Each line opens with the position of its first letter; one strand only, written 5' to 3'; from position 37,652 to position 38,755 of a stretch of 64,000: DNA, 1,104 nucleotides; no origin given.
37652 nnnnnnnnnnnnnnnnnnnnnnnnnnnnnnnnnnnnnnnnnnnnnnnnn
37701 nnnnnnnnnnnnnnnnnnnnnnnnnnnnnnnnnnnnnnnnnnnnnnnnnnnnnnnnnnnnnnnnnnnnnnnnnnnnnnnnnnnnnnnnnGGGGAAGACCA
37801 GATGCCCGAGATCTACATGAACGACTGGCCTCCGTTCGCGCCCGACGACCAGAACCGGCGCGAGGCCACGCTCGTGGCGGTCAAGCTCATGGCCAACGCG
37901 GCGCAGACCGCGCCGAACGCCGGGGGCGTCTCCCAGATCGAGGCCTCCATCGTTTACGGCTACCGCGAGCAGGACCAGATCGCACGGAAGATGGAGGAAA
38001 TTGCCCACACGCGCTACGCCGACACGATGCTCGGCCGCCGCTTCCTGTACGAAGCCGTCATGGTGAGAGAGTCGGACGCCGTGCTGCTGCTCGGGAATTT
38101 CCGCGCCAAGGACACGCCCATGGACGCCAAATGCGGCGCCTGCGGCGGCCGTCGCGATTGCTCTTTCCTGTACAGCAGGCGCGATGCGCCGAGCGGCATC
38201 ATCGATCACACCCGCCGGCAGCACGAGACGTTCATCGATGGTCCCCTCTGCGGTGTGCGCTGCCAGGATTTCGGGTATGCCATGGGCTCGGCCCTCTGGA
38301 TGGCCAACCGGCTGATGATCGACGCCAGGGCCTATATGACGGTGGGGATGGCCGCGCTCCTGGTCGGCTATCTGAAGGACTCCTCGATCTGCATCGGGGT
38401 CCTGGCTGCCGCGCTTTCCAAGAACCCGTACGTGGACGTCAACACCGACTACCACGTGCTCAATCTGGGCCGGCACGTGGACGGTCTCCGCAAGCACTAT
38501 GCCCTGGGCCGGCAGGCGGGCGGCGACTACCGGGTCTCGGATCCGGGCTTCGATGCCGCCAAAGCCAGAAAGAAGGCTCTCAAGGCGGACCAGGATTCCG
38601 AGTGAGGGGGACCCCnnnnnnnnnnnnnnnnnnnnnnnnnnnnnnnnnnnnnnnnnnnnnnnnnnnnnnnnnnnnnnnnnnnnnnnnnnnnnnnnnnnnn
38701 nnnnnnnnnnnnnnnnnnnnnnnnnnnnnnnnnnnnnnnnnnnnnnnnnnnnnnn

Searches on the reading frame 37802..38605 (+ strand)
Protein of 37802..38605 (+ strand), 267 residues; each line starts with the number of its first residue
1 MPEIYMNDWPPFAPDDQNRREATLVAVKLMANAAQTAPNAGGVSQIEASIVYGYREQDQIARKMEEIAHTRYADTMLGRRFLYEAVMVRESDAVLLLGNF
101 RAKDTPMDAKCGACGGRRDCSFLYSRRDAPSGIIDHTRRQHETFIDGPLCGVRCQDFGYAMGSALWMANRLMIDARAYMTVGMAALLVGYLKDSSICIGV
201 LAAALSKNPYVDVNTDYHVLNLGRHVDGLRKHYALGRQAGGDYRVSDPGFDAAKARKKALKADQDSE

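Call 17: search_protein_families(library=pfam, proteins=[window:37802-38605:+], max_evalue=0.001)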
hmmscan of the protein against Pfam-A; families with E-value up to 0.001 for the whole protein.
window:37802-38605:+ (267 aa): 1 family
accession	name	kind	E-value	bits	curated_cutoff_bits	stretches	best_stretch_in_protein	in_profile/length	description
PF09918.14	DUF2148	-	4.5e-14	52.6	25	1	146-212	1-67/68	Uncharacterized protein containing a ferredoxin domain (DUF2148)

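Call 63: search_protein_families(library=ncbifam, proteins=[window:37802-38605:+], max_evalue=0.000001)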
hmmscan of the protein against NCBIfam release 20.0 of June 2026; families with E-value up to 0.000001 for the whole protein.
window:37802-38605:+ (267 aa): 0 families
